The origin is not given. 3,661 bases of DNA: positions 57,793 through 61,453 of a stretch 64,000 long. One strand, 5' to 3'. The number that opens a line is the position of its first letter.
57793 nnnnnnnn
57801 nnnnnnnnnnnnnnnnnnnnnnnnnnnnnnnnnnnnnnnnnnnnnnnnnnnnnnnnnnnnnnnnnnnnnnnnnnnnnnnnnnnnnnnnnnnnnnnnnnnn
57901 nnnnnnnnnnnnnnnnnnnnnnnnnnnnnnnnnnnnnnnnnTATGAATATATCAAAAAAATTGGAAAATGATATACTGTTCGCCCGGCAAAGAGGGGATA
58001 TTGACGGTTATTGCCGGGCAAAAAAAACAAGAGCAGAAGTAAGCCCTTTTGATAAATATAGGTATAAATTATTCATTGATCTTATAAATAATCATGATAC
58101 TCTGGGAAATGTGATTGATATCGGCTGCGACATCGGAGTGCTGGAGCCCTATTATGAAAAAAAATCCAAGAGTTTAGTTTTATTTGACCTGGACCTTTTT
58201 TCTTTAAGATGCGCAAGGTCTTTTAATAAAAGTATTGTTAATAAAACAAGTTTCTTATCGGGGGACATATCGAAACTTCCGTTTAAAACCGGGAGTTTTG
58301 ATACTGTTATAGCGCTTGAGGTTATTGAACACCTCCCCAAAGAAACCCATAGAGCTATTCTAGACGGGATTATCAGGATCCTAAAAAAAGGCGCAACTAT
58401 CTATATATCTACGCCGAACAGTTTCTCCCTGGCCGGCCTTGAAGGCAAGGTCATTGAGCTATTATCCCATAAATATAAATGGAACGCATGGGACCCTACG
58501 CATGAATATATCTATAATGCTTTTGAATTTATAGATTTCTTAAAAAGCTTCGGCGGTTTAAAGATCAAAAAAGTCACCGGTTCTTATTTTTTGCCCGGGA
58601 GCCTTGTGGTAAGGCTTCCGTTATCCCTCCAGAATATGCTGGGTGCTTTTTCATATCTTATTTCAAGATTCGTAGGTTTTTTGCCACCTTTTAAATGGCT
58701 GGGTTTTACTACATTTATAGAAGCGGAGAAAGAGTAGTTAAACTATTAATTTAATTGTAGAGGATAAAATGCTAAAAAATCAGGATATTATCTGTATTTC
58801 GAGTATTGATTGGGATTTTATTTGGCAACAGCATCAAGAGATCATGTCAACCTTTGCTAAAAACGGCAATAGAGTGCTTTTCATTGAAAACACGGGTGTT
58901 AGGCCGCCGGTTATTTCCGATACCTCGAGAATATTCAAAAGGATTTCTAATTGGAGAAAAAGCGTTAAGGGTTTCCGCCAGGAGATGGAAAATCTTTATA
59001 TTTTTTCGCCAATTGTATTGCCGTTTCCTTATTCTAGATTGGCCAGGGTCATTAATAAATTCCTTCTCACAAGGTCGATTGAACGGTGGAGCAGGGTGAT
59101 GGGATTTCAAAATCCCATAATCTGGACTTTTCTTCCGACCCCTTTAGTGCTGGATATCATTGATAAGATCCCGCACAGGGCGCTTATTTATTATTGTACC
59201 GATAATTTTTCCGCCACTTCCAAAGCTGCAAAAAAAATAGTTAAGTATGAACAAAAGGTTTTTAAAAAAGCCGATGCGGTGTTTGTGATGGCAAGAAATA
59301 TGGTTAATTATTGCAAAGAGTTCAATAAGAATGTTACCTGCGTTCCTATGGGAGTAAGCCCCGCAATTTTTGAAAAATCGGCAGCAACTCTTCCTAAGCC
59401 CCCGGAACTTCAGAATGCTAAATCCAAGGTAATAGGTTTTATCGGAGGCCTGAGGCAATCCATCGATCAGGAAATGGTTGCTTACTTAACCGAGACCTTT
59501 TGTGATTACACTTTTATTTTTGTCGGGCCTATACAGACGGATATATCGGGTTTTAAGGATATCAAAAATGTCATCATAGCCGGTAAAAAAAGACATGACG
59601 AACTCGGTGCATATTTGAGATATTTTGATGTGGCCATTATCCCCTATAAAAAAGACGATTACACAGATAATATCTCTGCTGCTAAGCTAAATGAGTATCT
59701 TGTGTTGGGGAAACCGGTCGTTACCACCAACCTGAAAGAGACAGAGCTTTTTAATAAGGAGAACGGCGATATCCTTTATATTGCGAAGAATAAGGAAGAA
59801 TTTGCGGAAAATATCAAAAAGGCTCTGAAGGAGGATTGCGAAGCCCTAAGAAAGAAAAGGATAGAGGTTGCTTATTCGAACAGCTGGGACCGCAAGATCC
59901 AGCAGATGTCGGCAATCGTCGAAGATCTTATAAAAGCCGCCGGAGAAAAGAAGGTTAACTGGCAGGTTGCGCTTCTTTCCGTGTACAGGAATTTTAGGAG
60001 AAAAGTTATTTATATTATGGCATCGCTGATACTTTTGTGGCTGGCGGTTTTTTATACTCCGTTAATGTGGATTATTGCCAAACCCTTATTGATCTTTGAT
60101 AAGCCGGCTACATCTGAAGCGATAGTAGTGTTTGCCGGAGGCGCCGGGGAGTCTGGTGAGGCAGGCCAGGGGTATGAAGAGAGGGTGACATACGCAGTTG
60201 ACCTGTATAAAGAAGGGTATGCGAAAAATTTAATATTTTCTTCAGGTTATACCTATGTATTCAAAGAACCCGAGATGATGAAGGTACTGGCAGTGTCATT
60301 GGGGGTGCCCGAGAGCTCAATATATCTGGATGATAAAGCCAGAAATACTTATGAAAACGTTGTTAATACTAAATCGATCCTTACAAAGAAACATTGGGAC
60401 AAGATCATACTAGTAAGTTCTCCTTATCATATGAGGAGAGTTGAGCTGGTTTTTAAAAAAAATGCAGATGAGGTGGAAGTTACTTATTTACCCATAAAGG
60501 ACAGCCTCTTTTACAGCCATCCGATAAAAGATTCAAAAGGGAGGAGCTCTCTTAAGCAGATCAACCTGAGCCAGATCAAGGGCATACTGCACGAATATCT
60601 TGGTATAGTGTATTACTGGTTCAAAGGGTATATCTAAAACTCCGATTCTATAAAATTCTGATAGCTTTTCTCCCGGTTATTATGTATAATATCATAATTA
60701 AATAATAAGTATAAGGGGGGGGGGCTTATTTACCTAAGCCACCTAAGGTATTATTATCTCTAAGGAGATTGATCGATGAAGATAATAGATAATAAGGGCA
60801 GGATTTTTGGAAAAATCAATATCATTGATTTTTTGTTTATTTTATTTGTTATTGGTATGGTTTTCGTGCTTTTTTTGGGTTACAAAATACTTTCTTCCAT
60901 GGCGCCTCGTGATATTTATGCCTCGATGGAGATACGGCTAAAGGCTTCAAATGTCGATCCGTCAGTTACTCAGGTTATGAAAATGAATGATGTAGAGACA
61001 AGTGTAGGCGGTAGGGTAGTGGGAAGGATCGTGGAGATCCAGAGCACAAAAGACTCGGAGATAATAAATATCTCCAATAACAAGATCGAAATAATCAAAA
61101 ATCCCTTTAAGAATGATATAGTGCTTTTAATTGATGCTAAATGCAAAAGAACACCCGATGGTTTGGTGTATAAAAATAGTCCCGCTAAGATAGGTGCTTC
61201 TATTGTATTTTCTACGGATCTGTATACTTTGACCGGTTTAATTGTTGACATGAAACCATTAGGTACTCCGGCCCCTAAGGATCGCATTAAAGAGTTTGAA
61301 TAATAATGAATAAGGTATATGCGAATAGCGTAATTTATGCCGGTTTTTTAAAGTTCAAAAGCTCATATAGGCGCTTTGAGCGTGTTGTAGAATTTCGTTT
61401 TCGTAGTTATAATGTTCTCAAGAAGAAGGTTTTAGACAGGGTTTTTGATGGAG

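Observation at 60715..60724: G10 homopolymer in the leader of the terminal operon: candidate slipped-strand phase-variation switch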

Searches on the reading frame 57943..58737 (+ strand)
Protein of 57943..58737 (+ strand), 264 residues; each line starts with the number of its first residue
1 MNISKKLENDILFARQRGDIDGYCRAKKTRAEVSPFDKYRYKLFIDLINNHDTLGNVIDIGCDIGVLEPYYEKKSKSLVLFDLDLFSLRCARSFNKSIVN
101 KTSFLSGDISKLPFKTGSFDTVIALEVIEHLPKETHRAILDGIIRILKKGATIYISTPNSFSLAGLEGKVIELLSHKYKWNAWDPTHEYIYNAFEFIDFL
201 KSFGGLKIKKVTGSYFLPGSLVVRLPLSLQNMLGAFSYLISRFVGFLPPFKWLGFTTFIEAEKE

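Call 5: search_protein_families(library=pfam, proteins=[window:57943-58737:+], max_evalue=0.01)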
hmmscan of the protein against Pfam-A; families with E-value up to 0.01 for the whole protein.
window:57943-58737:+ (264 aa): 7 families
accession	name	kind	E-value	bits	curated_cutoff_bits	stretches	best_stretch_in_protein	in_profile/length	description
PF13489.12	Methyltransf_23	-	8.4e-14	52.1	27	1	49-203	18-157/164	Methyltransferase domain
PF08241.18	Methyltransf_11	-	1.3e-12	48.6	21.2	1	59-155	2-95/95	Methyltransferase domain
PF13649.12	Methyltransf_25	-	2.8e-12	47.6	27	1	57-150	1-96/97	Methyltransferase domain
PF13847.12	Methyltransf_31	-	2.9e-09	37.2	27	1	55-179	5-127/145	Methyltransferase domain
PF08242.18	Methyltransf_12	-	1.5e-07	32.4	30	1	58-152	1-97/98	Methyltransferase domain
PF05401.17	NodS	-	4.2e-07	30.4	24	1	32-155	22-144/201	Nodulation protein S (NodS)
PF05175.20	MTS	-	0.0001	22.4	23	1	43-123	22-103/170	Methyltransferase small domain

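Call 48: find_encoding_contigs(protein=window:57943-58737:+, flank=3500, max_places=10)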
Protein window:57943-58737:+ (264 aa): 1 contig read that carries it; 1 place shown.
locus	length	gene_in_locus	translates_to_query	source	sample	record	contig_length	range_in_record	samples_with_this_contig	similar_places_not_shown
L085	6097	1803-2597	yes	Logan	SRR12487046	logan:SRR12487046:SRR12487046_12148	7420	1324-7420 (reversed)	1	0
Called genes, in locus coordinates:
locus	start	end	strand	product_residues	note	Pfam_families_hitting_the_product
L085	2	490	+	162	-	?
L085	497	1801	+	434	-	PF01943:Polysacc_synt, PF13440:Polysacc_synt_3, PF03023:MurJ, PF01554:MatE (weak)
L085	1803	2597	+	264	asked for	PF05401:NodS (weak), PF13489:Methyltransf_23, PF08241:Methyltransf_11, PF08242:Methyltransf_12, PF13649:Methyltransf_25, PF13847:Methyltransf_31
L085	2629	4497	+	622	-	PF00534:Glycos_transf_1 (weak), PF13692:Glyco_trans_1_4, PF02698:DUF218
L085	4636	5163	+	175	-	PF14221:DUF4330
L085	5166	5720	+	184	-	-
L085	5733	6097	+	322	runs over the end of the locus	PF00106:adh_short (weak), PF01073:3Beta_HSD, PF01370:Epimerase, PF02719:Polysacc_synt_2, PF04321:RmlD_sub_bind, PF13460:NAD_binding_10 (weak), PF16363:GDP_Man_Dehyd, PF07993:NAD_binding_4, +1 more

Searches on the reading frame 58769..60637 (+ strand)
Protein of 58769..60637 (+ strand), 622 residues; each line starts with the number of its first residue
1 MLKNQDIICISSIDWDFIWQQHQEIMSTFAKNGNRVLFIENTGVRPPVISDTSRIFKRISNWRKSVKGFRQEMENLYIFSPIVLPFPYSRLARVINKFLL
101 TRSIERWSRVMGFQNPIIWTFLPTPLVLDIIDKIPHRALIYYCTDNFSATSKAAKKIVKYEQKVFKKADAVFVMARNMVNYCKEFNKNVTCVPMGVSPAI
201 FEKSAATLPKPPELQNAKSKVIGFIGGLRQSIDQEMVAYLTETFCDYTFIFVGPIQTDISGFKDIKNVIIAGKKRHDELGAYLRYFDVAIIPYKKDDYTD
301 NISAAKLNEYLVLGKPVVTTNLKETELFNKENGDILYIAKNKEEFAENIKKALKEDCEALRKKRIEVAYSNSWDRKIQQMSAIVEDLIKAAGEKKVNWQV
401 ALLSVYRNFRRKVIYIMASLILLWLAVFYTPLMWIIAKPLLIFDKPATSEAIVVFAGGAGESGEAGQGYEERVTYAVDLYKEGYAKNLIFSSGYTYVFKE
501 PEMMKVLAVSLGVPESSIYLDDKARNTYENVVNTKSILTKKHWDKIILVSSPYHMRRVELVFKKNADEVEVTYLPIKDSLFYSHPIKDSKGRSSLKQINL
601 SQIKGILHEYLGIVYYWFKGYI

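Call 5: search_protein_families(library=pfam, proteins=[window:58769-60637:+], max_evalue=0.01)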
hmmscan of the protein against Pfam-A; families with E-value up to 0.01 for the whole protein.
window:58769-60637:+ (622 aa): 3 families
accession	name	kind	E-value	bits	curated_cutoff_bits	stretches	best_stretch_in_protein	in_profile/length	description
PF02698.23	DUF218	-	2.9e-28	98.9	27.6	1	450-612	1-133/133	DUF218 domain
PF13692.12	Glyco_trans_1_4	-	1.9e-09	38.3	27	1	220-354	2-141/142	Glycosyl transferases group 1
PF00534.26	Glycos_transf_1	-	7.7e-06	26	26.4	1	265-368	72-169/172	Glycosyl transferases group 1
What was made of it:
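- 58769..60637 (+): Upstream gene: a glycosyltransferase group 1 + DUF218 fusion (622 aa). Pfam PF13692 and PF02698 (call 5).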

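Call 9: find_encoding_contigs(protein=window:58769-60637:+, flank=3000, max_places=10)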
Protein window:58769-60637:+ (622 aa): 1 contig read that carries it; 1 place shown.
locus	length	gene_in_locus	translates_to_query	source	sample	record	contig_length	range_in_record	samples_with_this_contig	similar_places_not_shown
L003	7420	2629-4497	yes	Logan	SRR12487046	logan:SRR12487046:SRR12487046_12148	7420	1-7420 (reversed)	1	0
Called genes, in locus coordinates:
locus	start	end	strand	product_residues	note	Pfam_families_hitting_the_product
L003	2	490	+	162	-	?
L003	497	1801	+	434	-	PF01943:Polysacc_synt, PF13440:Polysacc_synt_3, PF03023:MurJ, PF01554:MatE (weak)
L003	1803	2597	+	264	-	PF05401:NodS (weak), PF13489:Methyltransf_23, PF08241:Methyltransf_11, PF08242:Methyltransf_12, PF13649:Methyltransf_25, PF13847:Methyltransf_31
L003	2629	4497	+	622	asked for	PF00534:Glycos_transf_1 (weak), PF13692:Glyco_trans_1_4, PF02698:DUF218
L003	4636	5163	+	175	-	PF14221:DUF4330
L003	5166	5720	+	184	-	-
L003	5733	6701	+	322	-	PF00106:adh_short (weak), PF01073:3Beta_HSD, PF01370:Epimerase, PF02719:Polysacc_synt_2, PF04321:RmlD_sub_bind, PF13460:NAD_binding_10 (weak), PF16363:GDP_Man_Dehyd, PF07993:NAD_binding_4, +1 more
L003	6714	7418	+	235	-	?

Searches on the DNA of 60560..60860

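Call 24: search_rna_families(source=window, start=60560, end=60860, threshold=evalue, max_evalue=10)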
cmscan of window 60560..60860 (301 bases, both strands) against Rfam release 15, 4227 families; matches with E-value up to 10: 4.
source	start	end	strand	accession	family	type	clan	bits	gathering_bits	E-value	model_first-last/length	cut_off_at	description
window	60767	60835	+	RF03535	TEG147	Cis-reg;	-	19.1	56.1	0.29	1-60/60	no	Staphylococcus aureus small RNA TEG147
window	60623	60667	-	RF01615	ceN111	Gene; snRNA; snoRNA; CD-box;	-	16.2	43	3.2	1-70/70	no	Nematode snoRNA ceN111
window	60805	60836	-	RF00580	SNORD91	Gene; snRNA; snoRNA; CD-box;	-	15.2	51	7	1-95/95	no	Small nucleolar RNA SNORD91 family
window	60669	60720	+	RF01291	SNORD97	Gene; snRNA; snoRNA; CD-box;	-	13.2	45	9.9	1-142/142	no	Small nucleolar RNA SNORD97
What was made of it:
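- On Any curated cis-regulatory RNA family (Rfam 15): The best match in 60560-60860 at E of 10 or less scored 19 bits against a threshold of 56 (call 24).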

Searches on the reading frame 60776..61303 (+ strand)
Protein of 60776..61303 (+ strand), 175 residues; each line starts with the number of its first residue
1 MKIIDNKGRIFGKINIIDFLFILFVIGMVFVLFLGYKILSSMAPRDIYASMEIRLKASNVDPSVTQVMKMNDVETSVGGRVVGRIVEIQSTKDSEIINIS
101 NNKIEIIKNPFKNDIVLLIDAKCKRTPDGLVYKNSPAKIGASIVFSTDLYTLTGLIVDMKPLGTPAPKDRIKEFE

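Call 5: search_protein_families(library=pfam, proteins=[window:60776-61303:+], max_evalue=0.01)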
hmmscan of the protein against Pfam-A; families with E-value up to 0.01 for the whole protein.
window:60776-61303:+ (175 aa): 1 family
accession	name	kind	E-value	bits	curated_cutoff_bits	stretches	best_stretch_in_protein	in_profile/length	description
PF14221.11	DUF4330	-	9.2e-21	75.1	27.6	1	1-159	1-166/167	Domain of unknown function (DUF4330)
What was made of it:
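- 60776..61303 (+): DUF4330 gene (175 aa): an N-terminal membrane helix followed by a beta-rich domain. It is the first gene downstream of the tract. Pfam PF14221, E = 9e-21 (call 5).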

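Call 8: find_encoding_contigs(protein=window:60776-61303:+, flank=3000, max_places=10)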
Protein window:60776-61303:+ (175 aa): 2 contigs read that carry it; 2 places shown.
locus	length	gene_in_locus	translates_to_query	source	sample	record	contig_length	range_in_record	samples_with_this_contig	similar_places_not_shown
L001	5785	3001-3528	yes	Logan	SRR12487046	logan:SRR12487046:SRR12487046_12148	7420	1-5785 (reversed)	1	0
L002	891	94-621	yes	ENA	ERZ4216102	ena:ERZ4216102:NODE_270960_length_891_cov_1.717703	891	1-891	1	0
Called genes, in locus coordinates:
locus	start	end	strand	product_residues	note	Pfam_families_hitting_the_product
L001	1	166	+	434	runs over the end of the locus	PF01943:Polysacc_synt, PF13440:Polysacc_synt_3, PF03023:MurJ, PF01554:MatE (weak)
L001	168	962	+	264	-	PF05401:NodS (weak), PF13489:Methyltransf_23, PF08241:Methyltransf_11, PF08242:Methyltransf_12, PF13649:Methyltransf_25, PF13847:Methyltransf_31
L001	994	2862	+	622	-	PF00534:Glycos_transf_1 (weak), PF13692:Glyco_trans_1_4, PF02698:DUF218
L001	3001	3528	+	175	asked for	PF14221:DUF4330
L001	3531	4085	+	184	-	-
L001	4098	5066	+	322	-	PF00106:adh_short (weak), PF01073:3Beta_HSD, PF01370:Epimerase, PF02719:Polysacc_synt_2, PF04321:RmlD_sub_bind, PF13460:NAD_binding_10 (weak), PF16363:GDP_Man_Dehyd, PF07993:NAD_binding_4, +1 more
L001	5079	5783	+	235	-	?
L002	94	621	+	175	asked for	PF14221:DUF4330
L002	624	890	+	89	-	?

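Call 12: find_homologous_proteins(query=window:60776-61303:+)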
Query window:60776-61303:+ (175 aa): 31 proteins with E <= 0.001 among 103 candidates.
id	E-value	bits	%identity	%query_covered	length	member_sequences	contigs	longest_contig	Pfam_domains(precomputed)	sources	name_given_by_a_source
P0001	1.8e-105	368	100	100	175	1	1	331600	PF14221.12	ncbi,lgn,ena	-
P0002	6.4e-29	119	29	70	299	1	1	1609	PF14221.12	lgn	-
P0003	1.1e-28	118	35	61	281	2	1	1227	PF14221.12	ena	-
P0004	9.1e-27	112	33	90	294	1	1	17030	PF14221.12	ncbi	ncbi:MAG: DUF4330 domain-containing protein [Candidatus Omnitrophota bacterium]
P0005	5.3e-26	110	31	87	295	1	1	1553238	PF14221.12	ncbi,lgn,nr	ncbi:MAG: DUF4330 domain-containing protein [Candidatus Omnitrophota bacterium]|nr:MAG: DUF4330 doma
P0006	1.5e-24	105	28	62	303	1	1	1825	PF14221.12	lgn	-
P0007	1.6e-24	105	35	91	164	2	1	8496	PF14221.12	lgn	-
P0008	6.8e-24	103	31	90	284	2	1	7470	PF14221.12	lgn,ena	-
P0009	1.7e-23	101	37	91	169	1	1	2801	PF14221.12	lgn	-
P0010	2.1e-23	101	39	92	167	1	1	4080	PF14221.12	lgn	-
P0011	1.3e-22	99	39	91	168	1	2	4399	PF14221.12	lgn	-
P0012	2.4e-22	98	37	91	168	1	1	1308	PF14221.12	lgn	-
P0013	3.5e-22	97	30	63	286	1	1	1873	PF14221.12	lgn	-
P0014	3.6e-22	97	35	91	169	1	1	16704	PF14221.12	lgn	-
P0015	1.0e-21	96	37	91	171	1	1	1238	PF14221.12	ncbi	-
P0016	1.9e-21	95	39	91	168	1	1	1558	PF14221.12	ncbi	-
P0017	4.8e-20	90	36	90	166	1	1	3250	PF14221.12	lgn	-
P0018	5.8e-20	90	35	91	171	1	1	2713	PF14221.12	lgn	-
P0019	1.1e-16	79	34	91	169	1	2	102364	PF14221.12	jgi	-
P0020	3.5e-15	74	32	91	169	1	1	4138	PF14221.12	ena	-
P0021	5.4e-15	74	35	87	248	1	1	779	PF14221.12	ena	-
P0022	1.2e-14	73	33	87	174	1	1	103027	PF14221.12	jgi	-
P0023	1.7e-14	72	32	90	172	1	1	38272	PF14221.12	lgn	-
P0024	6.6e-13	67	29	87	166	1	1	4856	PF14221.12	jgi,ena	-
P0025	5.9e-10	57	30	91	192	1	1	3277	PF14221.12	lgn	-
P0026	8.2e-10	57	32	87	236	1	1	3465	PF14221.12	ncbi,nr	ncbi:MAG TPA: DUF4330 domain-containing protein, partial [Candidatus Omnitrophica bacterium]|nr:DUF4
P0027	7.2e-8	51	28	90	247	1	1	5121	PF14221.12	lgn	-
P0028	1.8e-7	49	26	61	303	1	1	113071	PF14221.12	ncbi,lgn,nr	ncbi:MAG: DUF4330 family protein [Candidatus Omnitrophica bacterium]|nr:DUF4330 family protein [Cand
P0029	1.6e-6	46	35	50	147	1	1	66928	PF14221.12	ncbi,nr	ncbi:MAG: DUF4330 domain-containing protein, partial [Candidatus Omnitrophica bacterium]|nr:DUF4330 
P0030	2.3e-5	42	29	87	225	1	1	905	PF14221.12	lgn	-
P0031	7.2e-5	41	59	26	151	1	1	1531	PF14221.12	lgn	-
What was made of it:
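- Tried and rejected: The protein search found no relative between 39% and 100% identity (call 12).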

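Call 19: find_related_loci(query=A2, collection=genome_contigs, flank=4000)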
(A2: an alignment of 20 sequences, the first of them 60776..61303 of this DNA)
Query A2 (175 aa) in genome_contigs; peptide patterns used: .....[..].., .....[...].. (x = any residue, [..] = any of these).
506 stretches matched a pattern; 182 encode a relative of the query (tblastn E <= 1e-3); the best 80 are kept; 80 distinct loci.
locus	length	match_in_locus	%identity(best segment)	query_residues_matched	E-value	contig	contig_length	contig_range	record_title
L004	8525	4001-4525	34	1-170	4e-27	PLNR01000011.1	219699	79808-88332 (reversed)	MAG: Candidatus Omnitrophota bacterium isolate fen_1319 73.20120800_E1X.29_contig_40, whole genome shotgun sequence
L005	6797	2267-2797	34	1-160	6e-27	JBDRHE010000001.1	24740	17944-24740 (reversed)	MAG: Candidatus Omnitrophota bacterium isolate MEGAHIT-group-1.488 k141_8833291, whole genome shotgun sequence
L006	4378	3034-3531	32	1-160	2e-25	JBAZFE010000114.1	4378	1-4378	MAG: Candidatus Omnitrophota bacterium isolate SO_2017_LW3_142 NODE_77239_length_4378_cov_1.747118_LW162_2017, whole gen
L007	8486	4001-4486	31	1-160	5e-25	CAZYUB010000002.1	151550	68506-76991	MAG TPA_asm: uncultured Planctomycetia bacterium isolate binchicken_co154_66 genome assembly, contig: NODE_50_length_151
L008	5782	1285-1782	32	1-160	5e-25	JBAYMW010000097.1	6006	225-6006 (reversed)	MAG: Candidatus Omnitrophota bacterium isolate SO_2016_LW1_5 scaffold20678_LW64-88_2016, whole genome shotgun sequence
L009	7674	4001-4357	33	51-167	2e-21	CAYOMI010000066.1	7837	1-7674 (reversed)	MAG TPA_asm: uncultured Planctomycetales bacterium isolate SRP098346_co1_93 genome assembly, contig: NODE_12714_length_7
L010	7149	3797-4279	33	1-157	2e-20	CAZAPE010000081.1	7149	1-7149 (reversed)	MAG TPA_asm: uncultured Planctomycetia bacterium isolate SRP256446_co1_212 genome assembly, contig: NODE_6607_length_714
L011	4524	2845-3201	37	53-169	3e-19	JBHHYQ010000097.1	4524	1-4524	MAG: Candidatus Omnitrophota bacterium isolate Maj_2_bin.4 NODE_11946_length_4524_cov_5.209443, whole genome shotgun seq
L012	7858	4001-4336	33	51-160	4e-19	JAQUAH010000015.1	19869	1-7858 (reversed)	MAG: Candidatus Omnitrophota bacterium isolate STC_8 NODE_5746_length_19869_cov_2.981714_Sandtown_C, whole genome shotgu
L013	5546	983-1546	31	1-160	4e-19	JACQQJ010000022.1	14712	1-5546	MAG: Nitrospinota bacterium isolate NC_groundwater_1330_Ag_S-0.2um_39_55 S_p2_S4_coassembly_k141_395318, whole genome sh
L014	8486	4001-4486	30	1-157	3e-18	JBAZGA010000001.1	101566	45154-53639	MAG: Candidatus Omnitrophota bacterium isolate SO_2017_LW3_33 NODE_379_length_101566_cov_1.504569_LW162_2017, whole geno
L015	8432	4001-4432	36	1-159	2e-18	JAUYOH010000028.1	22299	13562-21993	MAG: Candidatus Omnitrophota bacterium isolate C4_maxbin.042 C4_k141_549460, whole genome shotgun sequence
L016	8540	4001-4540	30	1-164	3e-17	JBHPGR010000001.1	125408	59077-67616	Candidatus Omnitrophota bacterium isolate SAG AM-311-N03 NODE_1_length_125408_cov_32.136327, whole genome shotgun sequen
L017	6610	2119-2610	30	1-157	2e-16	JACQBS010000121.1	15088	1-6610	MAG: Nitrospinota bacterium isolate NC_groundwater_948_Pr1_S-0.2um_39_25 Montesol18-Sp2_coassembly_scaffold_770296, whol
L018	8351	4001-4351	33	41-157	3e-16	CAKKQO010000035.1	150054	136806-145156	Omnitrophica bacterium GWA2_41_15 isolate Hainich-H51-bin333-1 genome assembly, contig: H51-bin333_1_Hain_H51_02um_R3_23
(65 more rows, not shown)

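Call 51: predict_structure(alignment_id=A2)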
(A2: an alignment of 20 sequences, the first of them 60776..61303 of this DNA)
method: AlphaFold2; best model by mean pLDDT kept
length: 175 residues; sequences in the alignment: 20
mean_pLDDT: 84.3   pTM: 0.64
mean pLDDT of the five models: 84.3, 84.2, 83.0, 82.9, 82.0
residues with pLDDT >= 90: 96; 70-90: 47; 50-70: 22; < 50: 10
segments of 3 or more residues with pLDDT < 50: 1-3, 173-175
pLDDT, mean of each block of 10 residues (from residue 1): 51 72 95 87 72 95 93 91 94 86 85 94 91 94 95 96 59 48
secondary structure, 60 per line:
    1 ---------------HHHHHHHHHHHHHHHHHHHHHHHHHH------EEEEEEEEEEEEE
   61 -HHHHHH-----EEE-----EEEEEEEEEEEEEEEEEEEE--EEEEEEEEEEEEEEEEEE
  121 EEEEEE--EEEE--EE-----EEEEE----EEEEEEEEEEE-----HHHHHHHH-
elements in order: H16-41 E48-60 H62-67 E73-75 E81-100 E103-126 E129-132 E142-146 E151-161 H167-174
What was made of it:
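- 60776..61303 (+): The AF2 model has pLDDT 84 (call 51).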

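Call 53: fold_search(model_id=the predicted structure, library=pdb)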
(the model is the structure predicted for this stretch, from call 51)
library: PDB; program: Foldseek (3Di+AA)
matches with E <= 10: 342; with E <= 0.001: 0
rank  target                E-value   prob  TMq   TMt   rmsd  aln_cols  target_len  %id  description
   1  3vmf_A                2.9e-01  0.87  0.34  0.15   7.5       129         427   15  Archaeal protein (released 2012-07-25)
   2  5m1j_A6               2.9e-01  0.63  0.29  0.12  10.5       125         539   16  Nonstop ribosomal complex bound with Dom34 and Hbs1 (released 2017-01-18)
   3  3p26_A                3.1e-01  0.66  0.30  0.15  10.3       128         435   15  Crystal structure of S. cerevisiae Hbs1 protein (apo-form), a translational GTPase involved in RNA quality control pat (released 2010-11-17)
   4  4ac9_B                3.6e-01  0.75  0.31  0.14   8.5       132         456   14  CRYSTAL STRUCTURE OF TRANSLATION ELONGATION FACTOR SELB FROM METHANOCOCCUS MARIPALUDIS IN COMPLEX WITH GDP (released 2012-08-22)
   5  7odr_f                3.6e-01  0.25  0.20  0.23  11.1       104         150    9  State A of the human mitoribosomal large subunit assembly intermediate (released 2021-06-23)
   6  4d61_i                4.2e-01  0.63  0.31  0.14   8.8       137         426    6  Cryo-EM structures of ribosomal 80S complexes with termination factors and cricket paralysis virus IRES reveal the IRE (released 2015-03-04)
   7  6zmo_CD               4.2e-01  0.54  0.30  0.14   8.5       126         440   10  SARS-CoV-2 Nsp1 bound to the human LYAR-80S-eEF1a ribosome complex (released 2020-08-19)
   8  7qep_MD               4.4e-01  0.06  0.12  0.12  18.3       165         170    7  Cryo-EM structure of the ribosome from Encephalitozoon cuniculi (released 2022-02-09)
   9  3wxm_A                4.9e-01  0.47  0.29  0.14   8.7       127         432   15  Crystal structure of archaeal Pelota and GTP-bound EF1 alpha complex (released 2014-09-03)
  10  7q9y_A                4.9e-01  0.04  0.10  0.08  26.1       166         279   10  Cryo-EM structure of the octameric pore of Clostridium perfringens beta-toxin. (released 2022-10-19)
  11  9gb2_G                5.2e-01  0.21  0.22  0.12  11.8       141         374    8  Extended phiCD508 baseplate (released 2025-03-26)
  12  7o9k_t                5.5e-01  0.28  0.23  0.13  11.2       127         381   12  Human mitochondrial ribosome large subunit assembly intermediate with MTERF4-NSUN4, MRM2, MTG1, the MALSU module, GTPB (released 2021-06-30)
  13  3wxm_E                6.1e-01  0.47  0.30  0.14   8.5       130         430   14  Crystal structure of archaeal Pelota and GTP-bound EF1 alpha complex (released 2014-09-03)
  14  4c3h_G                7.1e-01  0.08  0.15  0.12  15.3       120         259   13  Structure of 14-subunit RNA polymerase I at 3.27 A resolution, crystal form C2-93 (released 2013-10-23)
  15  5hxb_A                8.3e-01  0.63  0.33  0.30   8.1       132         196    7  Cereblon in complex with DDB1, CC-885, and GSPT1 (released 2016-06-29)
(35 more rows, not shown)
